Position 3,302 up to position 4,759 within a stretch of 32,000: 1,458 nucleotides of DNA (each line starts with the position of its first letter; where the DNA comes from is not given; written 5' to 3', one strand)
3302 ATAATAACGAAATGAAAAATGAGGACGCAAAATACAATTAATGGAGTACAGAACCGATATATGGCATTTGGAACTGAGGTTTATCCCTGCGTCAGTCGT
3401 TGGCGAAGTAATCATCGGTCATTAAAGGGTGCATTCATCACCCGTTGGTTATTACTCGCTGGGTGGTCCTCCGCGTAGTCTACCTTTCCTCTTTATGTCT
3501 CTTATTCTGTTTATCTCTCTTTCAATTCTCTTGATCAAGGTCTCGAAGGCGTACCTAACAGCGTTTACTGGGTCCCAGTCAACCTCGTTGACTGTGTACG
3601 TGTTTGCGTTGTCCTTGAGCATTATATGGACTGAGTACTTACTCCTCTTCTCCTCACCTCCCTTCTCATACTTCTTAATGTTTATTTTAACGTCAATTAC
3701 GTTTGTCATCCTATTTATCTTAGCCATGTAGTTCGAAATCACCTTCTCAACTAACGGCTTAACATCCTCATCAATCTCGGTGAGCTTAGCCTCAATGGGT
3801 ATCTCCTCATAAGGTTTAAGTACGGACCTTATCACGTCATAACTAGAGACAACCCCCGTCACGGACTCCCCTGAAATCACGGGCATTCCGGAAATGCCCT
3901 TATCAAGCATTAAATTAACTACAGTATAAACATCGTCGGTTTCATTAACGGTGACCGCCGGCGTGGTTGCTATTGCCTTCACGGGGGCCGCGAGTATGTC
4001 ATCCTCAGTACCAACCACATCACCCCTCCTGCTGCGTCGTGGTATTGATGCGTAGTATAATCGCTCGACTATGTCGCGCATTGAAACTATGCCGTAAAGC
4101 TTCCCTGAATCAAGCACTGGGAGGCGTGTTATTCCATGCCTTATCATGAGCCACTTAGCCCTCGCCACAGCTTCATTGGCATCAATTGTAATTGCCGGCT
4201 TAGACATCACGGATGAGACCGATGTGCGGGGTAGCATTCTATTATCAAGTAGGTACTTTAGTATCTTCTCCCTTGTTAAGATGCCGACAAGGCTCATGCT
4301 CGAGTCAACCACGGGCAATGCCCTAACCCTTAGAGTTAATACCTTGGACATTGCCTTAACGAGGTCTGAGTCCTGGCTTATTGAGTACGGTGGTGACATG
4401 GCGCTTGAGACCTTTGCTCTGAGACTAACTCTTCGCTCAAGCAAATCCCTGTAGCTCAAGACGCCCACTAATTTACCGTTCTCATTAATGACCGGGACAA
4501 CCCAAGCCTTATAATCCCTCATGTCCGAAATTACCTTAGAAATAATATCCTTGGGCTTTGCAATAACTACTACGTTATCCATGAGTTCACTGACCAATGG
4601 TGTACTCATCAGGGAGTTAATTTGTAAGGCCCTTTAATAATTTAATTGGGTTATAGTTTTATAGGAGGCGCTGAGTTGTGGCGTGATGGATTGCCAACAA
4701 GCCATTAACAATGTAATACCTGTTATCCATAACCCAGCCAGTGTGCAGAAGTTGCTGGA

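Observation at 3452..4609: CBSx4 fused to an HPF/RaiA-like domain: candidate nucleotide-sensing ribosome hibernation factor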

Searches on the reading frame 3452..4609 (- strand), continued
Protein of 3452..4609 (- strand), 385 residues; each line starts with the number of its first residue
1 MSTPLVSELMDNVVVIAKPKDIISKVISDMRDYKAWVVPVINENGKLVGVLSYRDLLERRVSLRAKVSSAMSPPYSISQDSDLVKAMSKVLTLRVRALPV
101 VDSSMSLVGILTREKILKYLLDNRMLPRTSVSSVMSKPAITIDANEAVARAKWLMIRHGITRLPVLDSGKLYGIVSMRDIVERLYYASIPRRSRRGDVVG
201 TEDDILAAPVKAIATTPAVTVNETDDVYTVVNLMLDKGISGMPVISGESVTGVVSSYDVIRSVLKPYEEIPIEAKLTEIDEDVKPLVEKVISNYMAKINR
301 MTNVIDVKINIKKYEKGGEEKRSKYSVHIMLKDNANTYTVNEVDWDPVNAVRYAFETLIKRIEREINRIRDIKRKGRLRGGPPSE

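Call 61: find_encoding_contigs(protein=P0024, flank=4000, max_places=2)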
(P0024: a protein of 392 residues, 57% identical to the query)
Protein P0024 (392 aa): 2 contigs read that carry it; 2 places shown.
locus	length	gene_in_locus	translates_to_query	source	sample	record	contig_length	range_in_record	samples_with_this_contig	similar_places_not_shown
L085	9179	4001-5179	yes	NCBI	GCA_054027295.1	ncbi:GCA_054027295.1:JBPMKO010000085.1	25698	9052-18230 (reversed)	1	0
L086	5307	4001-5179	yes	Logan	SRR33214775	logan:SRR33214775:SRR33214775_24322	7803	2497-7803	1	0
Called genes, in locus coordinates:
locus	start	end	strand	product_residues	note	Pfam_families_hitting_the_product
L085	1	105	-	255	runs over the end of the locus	-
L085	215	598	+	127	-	-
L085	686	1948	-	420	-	PF00346:Complex1_49kDa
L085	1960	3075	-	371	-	PF01058:Oxidored_q6, PF00329:Complex1_30kDa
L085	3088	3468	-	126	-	PF00507:Oxidored_q4 (weak)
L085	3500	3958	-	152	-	PF09895:DUF2122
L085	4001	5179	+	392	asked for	PF00571:CBS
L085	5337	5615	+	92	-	PF13656:RNA_pol_L_2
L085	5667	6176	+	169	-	-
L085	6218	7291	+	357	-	PF04041:Glyco_hydro_130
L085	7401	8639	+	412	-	PF13439:Glyco_transf_4, PF00534:Glycos_transf_1, PF13692:Glyco_trans_1_4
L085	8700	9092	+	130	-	PF08821:CGGC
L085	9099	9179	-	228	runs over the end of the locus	PF00121:TIM, PF00218:IGPS (weak), PF05690:ThiG (weak)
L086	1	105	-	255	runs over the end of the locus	-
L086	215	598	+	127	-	-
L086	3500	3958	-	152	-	PF09895:DUF2122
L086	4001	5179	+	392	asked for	PF00571:CBS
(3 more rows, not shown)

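Call 62: find_encoding_contigs(protein=P0046, flank=3000, max_places=1)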
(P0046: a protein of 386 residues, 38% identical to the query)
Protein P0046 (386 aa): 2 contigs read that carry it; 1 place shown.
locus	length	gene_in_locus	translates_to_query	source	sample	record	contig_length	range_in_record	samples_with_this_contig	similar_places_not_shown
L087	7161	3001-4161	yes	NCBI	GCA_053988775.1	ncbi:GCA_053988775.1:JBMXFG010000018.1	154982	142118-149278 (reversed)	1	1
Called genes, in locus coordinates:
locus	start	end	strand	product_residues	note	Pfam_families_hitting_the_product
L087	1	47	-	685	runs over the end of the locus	PF05362:Lon_C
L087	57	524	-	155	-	-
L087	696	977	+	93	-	PF00096:zf-C2H2 (weak)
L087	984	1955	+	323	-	-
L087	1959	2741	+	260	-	PF13353:Fer4_12 (weak), PF04055:Radical_SAM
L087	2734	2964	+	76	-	-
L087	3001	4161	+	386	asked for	PF00571:CBS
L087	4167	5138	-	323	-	PF00248:Aldo_ket_red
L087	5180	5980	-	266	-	PF00924:MS_channel_2nd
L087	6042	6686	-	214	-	PF02254:TrkA_N, PF02080:TrkA_C (weak)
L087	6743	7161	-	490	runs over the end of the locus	PF02386:TrkH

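Call 63: find_encoding_contigs(protein=P0058, flank=3000, max_places=1)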
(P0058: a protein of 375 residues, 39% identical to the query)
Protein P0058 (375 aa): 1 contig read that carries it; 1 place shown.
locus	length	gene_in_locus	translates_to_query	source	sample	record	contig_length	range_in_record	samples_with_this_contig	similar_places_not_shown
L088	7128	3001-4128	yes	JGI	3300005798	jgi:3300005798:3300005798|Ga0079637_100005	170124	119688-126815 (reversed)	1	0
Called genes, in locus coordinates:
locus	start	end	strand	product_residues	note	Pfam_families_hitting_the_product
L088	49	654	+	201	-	-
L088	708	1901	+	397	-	PF22660:RS_preATP-grasp-like, PF21360:PylC-like_N (faint), PF02655:ATP-grasp_3, PF01071:GARS_A (weak), PF02222:ATP-grasp, PF02786:CPSase_L_D2, PF07478:Dala_Dala_lig_C, PF21244:PurT_C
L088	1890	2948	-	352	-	PF00850:Hist_deacetyl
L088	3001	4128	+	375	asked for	PF00571:CBS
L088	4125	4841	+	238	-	PF00795:CN_hydrolase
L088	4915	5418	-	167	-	-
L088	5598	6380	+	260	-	PF26923:DUF8278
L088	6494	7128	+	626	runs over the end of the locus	PF01558:POR, PF01855:POR_N, PF17147:PFOR_II (weak)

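Call 64: find_encoding_contigs(protein=P0039, flank=3000, max_places=1)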
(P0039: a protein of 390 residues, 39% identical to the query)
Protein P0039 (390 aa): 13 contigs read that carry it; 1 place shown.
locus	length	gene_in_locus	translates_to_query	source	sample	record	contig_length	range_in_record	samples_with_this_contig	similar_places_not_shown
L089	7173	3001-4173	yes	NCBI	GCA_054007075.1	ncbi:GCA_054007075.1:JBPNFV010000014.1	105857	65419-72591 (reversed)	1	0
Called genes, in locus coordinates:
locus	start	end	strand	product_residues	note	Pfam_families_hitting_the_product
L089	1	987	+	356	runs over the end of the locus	PF01656:CbiA, PF13500:AAA_26, PF07085:DRTGG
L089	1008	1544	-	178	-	PF01381:HTH_3 (weak)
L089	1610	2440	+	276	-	PF01975:SurE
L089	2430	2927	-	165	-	PF09895:DUF2122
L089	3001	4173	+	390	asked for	PF00571:CBS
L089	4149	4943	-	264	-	PF01026:TatD_DNase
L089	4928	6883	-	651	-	PF05362:Lon_C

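Call 65: find_encoding_contigs(protein=P0030, flank=3000, max_places=1)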
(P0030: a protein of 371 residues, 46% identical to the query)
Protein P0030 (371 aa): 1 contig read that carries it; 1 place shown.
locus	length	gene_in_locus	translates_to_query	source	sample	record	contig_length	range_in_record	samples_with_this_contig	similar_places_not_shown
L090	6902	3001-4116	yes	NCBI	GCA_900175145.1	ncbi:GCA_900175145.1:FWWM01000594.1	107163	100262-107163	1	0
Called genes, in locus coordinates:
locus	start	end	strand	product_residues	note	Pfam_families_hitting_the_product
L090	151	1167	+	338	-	PF00742:Homoserine_dh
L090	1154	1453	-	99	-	PF09341:Pcc1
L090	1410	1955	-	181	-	-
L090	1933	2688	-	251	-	PF00702:Hydrolase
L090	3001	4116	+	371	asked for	PF00571:CBS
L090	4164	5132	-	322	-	PF00491:Arginase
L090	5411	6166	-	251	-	PF05148:Methyltransf_8 (weak), PF01209:Ubie_methyltran, PF13489:Methyltransf_23 (weak), PF13649:Methyltransf_25, PF13847:Methyltransf_31, PF08241:Methyltransf_11, PF08242:Methyltransf_12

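Call 66: find_encoding_contigs(protein=P0100, flank=3000, max_places=1)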
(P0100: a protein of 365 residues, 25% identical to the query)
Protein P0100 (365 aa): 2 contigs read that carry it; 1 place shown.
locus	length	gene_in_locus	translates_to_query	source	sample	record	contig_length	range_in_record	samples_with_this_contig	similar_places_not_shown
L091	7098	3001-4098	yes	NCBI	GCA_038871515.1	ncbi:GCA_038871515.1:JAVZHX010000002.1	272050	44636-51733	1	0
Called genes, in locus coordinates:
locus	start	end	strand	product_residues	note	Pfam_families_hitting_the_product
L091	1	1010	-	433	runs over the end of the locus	PF04894:Nre_N, PF04895:Nre_C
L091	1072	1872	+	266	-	PF07505:DUF5131 (weak), PF04055:Radical_SAM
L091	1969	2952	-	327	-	PF00586:AIRS, PF02769:AIRS_C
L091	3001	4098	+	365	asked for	PF00571:CBS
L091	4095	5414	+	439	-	PF08543:Phos_pyr_kin, PF00294:PfkB, PF10120:ThiN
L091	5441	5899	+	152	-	-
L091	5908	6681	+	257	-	PF09134:Invasin_D3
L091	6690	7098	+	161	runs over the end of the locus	-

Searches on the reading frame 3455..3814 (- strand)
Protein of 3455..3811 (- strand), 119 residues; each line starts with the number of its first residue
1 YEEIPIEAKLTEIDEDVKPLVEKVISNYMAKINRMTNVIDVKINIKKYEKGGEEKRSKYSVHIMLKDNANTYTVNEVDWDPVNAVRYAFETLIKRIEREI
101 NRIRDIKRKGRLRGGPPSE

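Call 6: search_solved_structures(query=window:3455-3811:-, max_evalue=10, show_alignments=5)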
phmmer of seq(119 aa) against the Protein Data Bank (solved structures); distinct sequences matched with E-value up to 10: 3.
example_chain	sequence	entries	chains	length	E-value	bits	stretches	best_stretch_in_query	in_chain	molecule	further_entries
9t0z_9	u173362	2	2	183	0.23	15.2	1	3-106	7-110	Ribosome hibernation promoting factor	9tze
3iqc_A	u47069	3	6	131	0.42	14.4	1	25-54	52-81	Flagellar protein | Flagellar secretion chaperone FliS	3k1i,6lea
2l5c_A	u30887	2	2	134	1.1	13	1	31-81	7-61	Piwi-like protein 1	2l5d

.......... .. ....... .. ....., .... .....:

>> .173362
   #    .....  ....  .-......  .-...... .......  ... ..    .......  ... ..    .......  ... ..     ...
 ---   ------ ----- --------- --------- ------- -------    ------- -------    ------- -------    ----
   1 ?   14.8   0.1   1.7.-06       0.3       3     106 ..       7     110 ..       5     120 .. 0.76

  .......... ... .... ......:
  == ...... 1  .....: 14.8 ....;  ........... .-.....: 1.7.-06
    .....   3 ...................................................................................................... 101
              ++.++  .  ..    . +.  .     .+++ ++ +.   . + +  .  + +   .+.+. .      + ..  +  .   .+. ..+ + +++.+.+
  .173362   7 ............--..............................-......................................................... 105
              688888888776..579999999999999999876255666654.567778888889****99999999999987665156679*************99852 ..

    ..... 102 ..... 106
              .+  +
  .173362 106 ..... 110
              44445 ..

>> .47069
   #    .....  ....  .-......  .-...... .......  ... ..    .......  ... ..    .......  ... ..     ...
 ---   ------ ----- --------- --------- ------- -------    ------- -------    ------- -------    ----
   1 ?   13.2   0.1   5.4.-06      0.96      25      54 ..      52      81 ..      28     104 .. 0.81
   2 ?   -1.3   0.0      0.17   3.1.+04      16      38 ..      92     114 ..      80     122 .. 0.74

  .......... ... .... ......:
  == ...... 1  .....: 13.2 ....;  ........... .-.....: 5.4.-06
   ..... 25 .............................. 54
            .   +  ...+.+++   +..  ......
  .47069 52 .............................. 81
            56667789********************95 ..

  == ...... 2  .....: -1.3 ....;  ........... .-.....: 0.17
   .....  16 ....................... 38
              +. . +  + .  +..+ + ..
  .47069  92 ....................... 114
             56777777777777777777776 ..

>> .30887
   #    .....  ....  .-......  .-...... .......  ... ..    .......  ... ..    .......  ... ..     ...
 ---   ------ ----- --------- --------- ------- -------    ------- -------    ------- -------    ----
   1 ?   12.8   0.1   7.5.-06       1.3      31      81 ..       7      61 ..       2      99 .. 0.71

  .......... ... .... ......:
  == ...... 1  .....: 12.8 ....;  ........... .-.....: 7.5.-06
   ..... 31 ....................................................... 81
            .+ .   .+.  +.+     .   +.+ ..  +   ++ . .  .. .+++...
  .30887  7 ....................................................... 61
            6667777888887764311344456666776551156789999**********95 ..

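Call 27: search_solved_structures(query=A2, max_evalue=1, show_alignments=4)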
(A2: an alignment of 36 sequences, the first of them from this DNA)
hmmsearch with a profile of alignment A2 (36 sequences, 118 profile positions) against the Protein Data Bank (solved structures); distinct sequences matched with E-value up to 1: 53.
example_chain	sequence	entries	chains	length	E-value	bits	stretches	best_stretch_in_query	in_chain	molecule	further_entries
9sr9_H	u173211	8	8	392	1.6e-06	31.4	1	19-114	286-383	Dehydrogenase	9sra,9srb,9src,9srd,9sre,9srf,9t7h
2ywq_A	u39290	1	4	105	1.8e-06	31.3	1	20-111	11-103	Ribosomal subunit interface protein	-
6gzx_V3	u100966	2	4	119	1.9e-06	31.2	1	21-112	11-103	Ribosome hibernation promoting factor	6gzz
6gzq_V2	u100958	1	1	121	2e-06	31.1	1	21-112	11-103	Ribosome hibernation promoting factor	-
9t0z_9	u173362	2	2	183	4.4e-06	30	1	23-109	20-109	Ribosome hibernation promoting factor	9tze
4v8h_AX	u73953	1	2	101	6.5e-06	29.5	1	21-112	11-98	Probable sigma(54) modulation protein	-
6qbz_A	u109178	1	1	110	6.6e-06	29.5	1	12-114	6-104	Ribosome hibernation promoting factor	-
8uu4_w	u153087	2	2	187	1e-05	28.9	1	22-114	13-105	Ribosome hibernation promoting factor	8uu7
1imu_A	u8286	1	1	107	1.7e-05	28.2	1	21-115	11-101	HYPOTHETICAL PROTEIN HI0257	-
6s0x_v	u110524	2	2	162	2.8e-05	27.5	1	21-113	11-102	Ribosome hibernation promoting factor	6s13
5nd8_v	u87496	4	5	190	2.8e-05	27.5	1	15-114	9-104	Ribosome hibernation promotion factor | Ribosome hibernation promoting factor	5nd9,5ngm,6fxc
12dq_1y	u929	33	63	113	2.9e-05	27.4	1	20-111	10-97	Ribosome-associated inhibitor A | Protein yfiA | Protein Y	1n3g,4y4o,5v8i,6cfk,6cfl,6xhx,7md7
1l4s_A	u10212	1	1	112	3e-05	27.4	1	20-111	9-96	Protein yfiA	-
6h4n_x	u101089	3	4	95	3.3e-05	27.2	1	21-108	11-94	Ribosome hibernation promoting factor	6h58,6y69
2rql_A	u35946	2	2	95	3.3e-05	27.2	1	21-108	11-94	Probable sigma-54 modulation protein | Ribosome hibernation promoting factor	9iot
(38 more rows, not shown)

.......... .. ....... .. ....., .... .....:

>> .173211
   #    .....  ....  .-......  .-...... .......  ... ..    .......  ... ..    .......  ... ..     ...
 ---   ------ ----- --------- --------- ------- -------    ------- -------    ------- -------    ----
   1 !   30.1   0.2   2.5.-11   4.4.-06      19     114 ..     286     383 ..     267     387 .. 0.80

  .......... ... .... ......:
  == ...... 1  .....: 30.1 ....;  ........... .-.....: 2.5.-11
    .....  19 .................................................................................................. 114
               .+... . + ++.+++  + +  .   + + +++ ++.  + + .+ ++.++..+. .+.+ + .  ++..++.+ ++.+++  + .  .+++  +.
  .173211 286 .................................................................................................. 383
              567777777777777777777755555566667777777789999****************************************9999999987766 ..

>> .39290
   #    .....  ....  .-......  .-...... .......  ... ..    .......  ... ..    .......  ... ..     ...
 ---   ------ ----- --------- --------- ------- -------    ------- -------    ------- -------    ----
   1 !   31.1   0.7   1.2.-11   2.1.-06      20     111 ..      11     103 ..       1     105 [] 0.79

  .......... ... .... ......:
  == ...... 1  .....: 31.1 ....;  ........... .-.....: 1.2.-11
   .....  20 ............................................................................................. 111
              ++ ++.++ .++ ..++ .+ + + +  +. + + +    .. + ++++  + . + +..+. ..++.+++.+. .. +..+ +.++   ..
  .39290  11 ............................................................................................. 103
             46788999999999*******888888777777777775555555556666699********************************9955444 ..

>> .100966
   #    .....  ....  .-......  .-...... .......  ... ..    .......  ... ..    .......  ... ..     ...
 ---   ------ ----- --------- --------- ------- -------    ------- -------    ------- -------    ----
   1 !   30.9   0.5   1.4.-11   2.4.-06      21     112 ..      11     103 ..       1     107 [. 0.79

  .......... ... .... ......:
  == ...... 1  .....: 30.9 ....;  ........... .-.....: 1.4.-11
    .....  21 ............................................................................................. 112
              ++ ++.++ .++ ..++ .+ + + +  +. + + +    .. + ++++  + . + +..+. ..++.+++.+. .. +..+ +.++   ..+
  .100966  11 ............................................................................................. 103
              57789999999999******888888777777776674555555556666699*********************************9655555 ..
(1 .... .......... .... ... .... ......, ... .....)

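Call 39: predict_structure(alignment_id=A2)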
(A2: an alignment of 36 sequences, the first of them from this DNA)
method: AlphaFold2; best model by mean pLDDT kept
length: 120 residues; sequences in the alignment: 36
mean_pLDDT: 82.0   pTM: 0.70
mean pLDDT of the five models: 82.0, 79.8, 78.2, 77.4, 77.1
residues with pLDDT >= 90: 53; 70-90: 40; 50-70: 23; < 50: 4
segments of 3 or more residues with pLDDT < 50: 1-4
pLDDT, mean of each block of 10 residues (from residue 1): 50 79 91 90 87 69 91 93 93 93 86 61
secondary structure, 60 per line:
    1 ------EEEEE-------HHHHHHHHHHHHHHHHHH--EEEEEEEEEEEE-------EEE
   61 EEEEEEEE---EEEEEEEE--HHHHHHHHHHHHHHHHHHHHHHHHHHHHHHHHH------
elements in order: E7-11 H19-36 E39-50 E58-68 E72-79 H82-114

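Call 42: fold_search(model_id=the predicted structure, library=pdb)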
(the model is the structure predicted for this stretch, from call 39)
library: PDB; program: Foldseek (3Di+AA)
matches with E <= 10: 949; with E <= 0.001: 19
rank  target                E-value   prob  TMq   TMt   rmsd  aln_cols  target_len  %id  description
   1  6eri_BV               3.0e-05  1.00  0.55  0.61   4.0       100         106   13  Structure of the chloroplast ribosome with chl-RRF and hibernation-promoting factor (released 2018-04-18)
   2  5zep_x                3.2e-05  1.00  0.63  0.74   2.8        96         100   12  M. smegmatis hibernating state 70S ribosome structure (released 2018-09-26)
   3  2ywq_C                3.9e-05  1.00  0.50  0.64   3.7        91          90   20  Crystal structure of Thermus thermophilus Protein Y N-terminal domain (released 2008-04-15)
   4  5mmj_y                4.4e-05  1.00  0.63  0.65   3.5        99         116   11  Structure of the small subunit of the chloroplast ribosome (released 2017-01-11)
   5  8uu7_w                9.5e-05  1.00  0.60  0.71   3.0       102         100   17  Cryo-EM structure of the Listeria innocua 70S ribosome in complex with HflXr, HPF, and E-site tRNA (structure II-B) (released 2024-02-28)
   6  28lu_y                9.5e-05  1.00  0.54  0.46   7.2       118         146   16  Structure of the Chlamydomonas reinhardtii chlororibosome with factor pY (released 2026-04-01)
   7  5myj_A                2.3e-04  1.00  0.53  0.41   7.6       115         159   17  Structure of 70S ribosome from Lactococcus lactis (released 2017-10-11)
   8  8fmw_W                2.5e-04  1.00  0.59  0.71   4.0       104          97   17  The structure of a hibernating ribosome in the Lyme disease pathogen (released 2023-11-08)
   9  5njt_x                2.8e-04  1.00  0.57  0.64   3.7        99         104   18  Structure of the Bacillus subtilis hibernating 100S ribosome reveals the basis for 70S dimerization. (released 2017-06-14)
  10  8rd8_D                3.6e-04  1.00  0.63  0.70   3.2       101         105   10  Cryo-EM structure of P. urativorans 70S ribosome in complex with hibernation factors Balon and RaiA (structure 1). (released 2024-02-21)
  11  5x8r_y                3.9e-04  1.00  0.63  0.69   3.5       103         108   12  Structure of the 30S small subunit of chloroplast ribosome from spinach (released 2017-06-07)
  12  8uu4_w                3.9e-04  1.00  0.62  0.71   3.5       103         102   16  Cryo-EM structure of the Listeria innocua 70S ribosome in complex with HPF (structure I-A) (released 2024-02-28)
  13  2ywq_A                6.9e-04  1.00  0.50  0.64   3.6        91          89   20  Crystal structure of Thermus thermophilus Protein Y N-terminal domain (released 2008-04-15)
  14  6qbz_MODEL_1_A        7.3e-04  1.00  0.51  0.55   6.3       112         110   15  Solution structure of the N-terminal domain of the Staphylococcus aureus Hibernation Promoting Factor (released 2019-06-19)
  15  3tqm_C                7.8e-04  1.00  0.56  0.70   4.2        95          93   14  Structure of an ribosomal subunit interface protein from Coxiella burnetii (released 2011-09-28)
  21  2rql_MODEL_1_A        1.2e-03  1.00  0.60  0.74   3.1       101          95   16  Solution structure of the E. coli ribosome hibernation promoting factor HPF (released 2010-02-02)
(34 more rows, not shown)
